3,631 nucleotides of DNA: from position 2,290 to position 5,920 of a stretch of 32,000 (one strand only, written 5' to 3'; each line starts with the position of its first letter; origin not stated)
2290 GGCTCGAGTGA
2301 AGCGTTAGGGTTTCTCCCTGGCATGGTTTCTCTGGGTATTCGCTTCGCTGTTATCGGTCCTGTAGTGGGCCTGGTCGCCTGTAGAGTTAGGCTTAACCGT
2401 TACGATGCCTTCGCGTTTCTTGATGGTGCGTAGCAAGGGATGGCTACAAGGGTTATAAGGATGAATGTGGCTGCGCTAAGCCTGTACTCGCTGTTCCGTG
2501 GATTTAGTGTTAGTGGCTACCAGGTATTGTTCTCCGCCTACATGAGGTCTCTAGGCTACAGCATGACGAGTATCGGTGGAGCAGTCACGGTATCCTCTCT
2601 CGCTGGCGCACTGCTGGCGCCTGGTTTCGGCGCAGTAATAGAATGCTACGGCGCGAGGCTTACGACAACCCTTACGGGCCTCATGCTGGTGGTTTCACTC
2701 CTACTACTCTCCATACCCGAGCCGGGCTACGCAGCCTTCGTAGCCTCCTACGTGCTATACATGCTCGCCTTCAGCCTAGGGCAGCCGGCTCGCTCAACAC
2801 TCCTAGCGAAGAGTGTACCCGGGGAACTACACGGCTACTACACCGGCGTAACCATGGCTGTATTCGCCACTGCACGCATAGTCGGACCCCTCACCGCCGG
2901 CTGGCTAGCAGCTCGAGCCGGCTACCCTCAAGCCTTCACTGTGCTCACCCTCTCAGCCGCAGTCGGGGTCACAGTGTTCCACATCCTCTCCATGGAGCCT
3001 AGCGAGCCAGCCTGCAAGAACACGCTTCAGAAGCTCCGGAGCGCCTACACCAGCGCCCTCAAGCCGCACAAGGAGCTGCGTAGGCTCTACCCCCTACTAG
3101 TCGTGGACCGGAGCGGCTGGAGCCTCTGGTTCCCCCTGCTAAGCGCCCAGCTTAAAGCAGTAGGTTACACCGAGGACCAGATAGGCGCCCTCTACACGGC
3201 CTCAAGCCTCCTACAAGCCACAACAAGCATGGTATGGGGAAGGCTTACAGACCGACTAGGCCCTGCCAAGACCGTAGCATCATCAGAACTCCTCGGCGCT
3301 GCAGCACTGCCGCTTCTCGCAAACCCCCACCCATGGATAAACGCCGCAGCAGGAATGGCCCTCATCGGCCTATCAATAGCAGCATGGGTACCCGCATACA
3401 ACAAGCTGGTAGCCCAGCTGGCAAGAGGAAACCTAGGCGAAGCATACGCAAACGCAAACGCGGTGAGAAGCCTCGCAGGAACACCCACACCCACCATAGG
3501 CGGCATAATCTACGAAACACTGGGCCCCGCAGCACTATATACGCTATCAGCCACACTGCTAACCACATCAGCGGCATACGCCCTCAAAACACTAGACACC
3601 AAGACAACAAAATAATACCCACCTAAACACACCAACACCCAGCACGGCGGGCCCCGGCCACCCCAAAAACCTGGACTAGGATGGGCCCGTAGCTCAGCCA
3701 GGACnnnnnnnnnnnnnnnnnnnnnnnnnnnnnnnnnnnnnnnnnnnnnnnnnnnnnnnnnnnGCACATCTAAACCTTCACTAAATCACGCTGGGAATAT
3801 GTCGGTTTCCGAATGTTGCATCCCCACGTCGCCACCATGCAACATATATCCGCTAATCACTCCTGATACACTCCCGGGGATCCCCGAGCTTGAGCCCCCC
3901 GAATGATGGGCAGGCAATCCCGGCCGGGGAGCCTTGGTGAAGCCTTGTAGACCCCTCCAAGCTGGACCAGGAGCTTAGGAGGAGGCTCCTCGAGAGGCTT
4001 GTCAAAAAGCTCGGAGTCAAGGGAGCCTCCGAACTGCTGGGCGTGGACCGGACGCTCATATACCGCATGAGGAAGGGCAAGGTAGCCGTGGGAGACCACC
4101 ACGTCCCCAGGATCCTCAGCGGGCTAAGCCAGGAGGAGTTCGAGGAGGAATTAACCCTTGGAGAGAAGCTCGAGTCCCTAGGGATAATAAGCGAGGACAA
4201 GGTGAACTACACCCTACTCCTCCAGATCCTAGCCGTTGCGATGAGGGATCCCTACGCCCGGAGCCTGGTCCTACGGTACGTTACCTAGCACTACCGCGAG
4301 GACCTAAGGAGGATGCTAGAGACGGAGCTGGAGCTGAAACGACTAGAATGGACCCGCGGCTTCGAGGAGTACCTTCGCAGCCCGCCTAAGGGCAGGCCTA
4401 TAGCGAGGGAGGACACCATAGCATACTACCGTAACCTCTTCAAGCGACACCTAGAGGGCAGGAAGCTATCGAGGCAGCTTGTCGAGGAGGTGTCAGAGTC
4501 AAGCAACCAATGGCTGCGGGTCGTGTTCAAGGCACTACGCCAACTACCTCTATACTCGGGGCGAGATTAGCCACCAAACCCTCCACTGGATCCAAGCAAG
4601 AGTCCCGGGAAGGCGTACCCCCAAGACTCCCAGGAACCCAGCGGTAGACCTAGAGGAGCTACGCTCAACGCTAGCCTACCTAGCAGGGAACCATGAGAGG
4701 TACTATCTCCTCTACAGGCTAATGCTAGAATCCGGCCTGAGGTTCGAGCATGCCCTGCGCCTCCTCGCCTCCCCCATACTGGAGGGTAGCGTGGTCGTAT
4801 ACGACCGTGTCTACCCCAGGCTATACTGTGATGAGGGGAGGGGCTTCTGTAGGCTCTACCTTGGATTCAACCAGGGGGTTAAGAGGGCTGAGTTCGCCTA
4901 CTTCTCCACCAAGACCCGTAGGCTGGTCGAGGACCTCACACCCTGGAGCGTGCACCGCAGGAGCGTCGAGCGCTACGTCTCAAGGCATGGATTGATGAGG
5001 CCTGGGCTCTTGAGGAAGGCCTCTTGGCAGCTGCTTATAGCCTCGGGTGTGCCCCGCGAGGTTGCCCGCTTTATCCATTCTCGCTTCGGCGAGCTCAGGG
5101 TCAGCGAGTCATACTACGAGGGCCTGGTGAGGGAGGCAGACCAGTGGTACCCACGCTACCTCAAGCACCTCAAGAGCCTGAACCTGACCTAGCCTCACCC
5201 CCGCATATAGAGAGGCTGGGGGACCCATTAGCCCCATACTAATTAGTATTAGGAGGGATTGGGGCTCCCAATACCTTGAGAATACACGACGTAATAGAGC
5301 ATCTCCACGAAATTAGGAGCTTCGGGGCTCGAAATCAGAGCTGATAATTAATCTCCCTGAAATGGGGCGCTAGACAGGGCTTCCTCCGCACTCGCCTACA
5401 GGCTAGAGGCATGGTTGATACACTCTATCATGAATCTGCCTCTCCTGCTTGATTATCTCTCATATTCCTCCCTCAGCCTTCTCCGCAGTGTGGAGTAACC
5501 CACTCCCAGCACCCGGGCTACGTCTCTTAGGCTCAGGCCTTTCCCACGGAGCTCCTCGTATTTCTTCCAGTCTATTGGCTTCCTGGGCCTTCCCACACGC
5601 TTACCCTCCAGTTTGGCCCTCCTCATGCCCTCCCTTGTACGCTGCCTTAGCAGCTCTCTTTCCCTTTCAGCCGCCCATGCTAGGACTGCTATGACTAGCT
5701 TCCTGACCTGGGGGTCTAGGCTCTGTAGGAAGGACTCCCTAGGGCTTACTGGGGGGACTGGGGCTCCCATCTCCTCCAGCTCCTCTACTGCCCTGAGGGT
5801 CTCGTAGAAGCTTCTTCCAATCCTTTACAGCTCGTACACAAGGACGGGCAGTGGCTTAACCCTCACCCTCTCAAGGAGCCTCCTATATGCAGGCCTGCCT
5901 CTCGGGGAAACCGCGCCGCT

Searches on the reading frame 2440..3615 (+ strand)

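Call 56: search_protein_families(library=pfam, proteins=[window:2440-3615:+], max_evalue=0.01)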
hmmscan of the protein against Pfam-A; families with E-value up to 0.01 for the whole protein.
window:2440-3615:+ (391 aa): 3 families
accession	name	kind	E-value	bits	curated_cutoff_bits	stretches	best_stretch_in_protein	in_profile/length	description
PF07690.21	MFS_1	-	1.5e-34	119.9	33.4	2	14-231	2-209/347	Major Facilitator Superfamily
PF12832.13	MFS_1_like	-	3.7e-09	36.6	25.2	2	230-307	18-95/373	MFS_1 like family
PF01306.25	LacY_symp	-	0.0018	17.6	24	1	227-280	23-77/413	LacY proton/sugar symporter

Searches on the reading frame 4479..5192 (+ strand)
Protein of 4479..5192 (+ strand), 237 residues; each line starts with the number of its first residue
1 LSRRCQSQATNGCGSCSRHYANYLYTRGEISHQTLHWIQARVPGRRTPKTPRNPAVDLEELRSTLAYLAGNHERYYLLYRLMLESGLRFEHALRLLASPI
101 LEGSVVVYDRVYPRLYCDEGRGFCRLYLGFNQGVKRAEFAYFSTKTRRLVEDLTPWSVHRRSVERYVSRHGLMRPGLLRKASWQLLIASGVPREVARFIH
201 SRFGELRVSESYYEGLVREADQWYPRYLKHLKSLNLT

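Call 56: search_protein_families(library=pfam, proteins=[window:4479-5192:+], max_evalue=0.01)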
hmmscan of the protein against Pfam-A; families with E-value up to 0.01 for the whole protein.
window:4479-5192:+ (237 aa): 1 family
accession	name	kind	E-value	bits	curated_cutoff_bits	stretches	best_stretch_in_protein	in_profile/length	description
PF16795.10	Phage_integr_3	-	3.1e-20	73.1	27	1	57-229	5-160/161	Archaeal phage integrase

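Call 120: search_dna_similar(query=window:4479-5192:+, collection=phages, mode=protein, max_evalue=0.001, max_rows=10)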
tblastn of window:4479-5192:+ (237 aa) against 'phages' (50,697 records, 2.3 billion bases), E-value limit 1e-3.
Records with a match: 2; places in all: 2; records where one place covers at least 80% of the query: 0.
Best place of each record, by identity: <60% 2.
By first word of the organism name: Aeropyrum 2.
By host as written in the record: Aeropyrum pernix 2.
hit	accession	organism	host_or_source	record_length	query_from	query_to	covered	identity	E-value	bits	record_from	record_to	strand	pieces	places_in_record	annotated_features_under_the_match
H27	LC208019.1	Aeropyrum globular virus 1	Aeropyrum pernix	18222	82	233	64%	32.9%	2e-7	57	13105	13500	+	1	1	integrase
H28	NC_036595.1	Aeropyrum globular virus 1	Aeropyrum pernix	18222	82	233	64%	32.9%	2e-7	57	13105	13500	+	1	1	integrase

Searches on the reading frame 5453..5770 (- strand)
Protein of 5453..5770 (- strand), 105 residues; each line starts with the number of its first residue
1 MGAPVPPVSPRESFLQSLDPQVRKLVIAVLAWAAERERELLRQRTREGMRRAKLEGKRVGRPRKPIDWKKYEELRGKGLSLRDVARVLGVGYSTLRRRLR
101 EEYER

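Call 56: search_protein_families(library=pfam, proteins=[window:5453-5770:-], max_evalue=0.01)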
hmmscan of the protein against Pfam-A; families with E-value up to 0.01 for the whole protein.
window:5453-5770:- (105 aa): 8 families
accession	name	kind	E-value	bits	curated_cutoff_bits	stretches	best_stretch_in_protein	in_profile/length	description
PF00239.26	Resolvase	-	9.6e-07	29.4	23.3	1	19-57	107-144/145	Resolvase, N terminal domain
PF13384.12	HTH_23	-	0.00079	19.6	24.6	1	77-101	16-39/50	Homeodomain-like domain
PF02954.25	HTH_8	-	0.0015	18.6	22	1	83-101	23-41/42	Bacterial regulatory protein, Fis family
PF13936.12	HTH_38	-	0.0017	18.5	27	1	72-100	14-42/44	Helix-turn-helix domain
PF05225.22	HTH_psq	-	0.0018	18.4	20.4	1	76-104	15-42/45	helix-turn-helix, Psq domain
PF09862.15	DUF2089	-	0.0019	18.3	33.4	1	80-100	18-38/47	Domain of unknown function (DUF2089)-HTH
PF13542.12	HTH_Tnp_ISL3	-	0.0028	17.5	27.4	1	74-100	24-48/51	Helix-turn-helix domain of transposase family ISL3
PF01381.28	HTH_3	-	0.0058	17.1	23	1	76-101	7-32/55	Helix-turn-helix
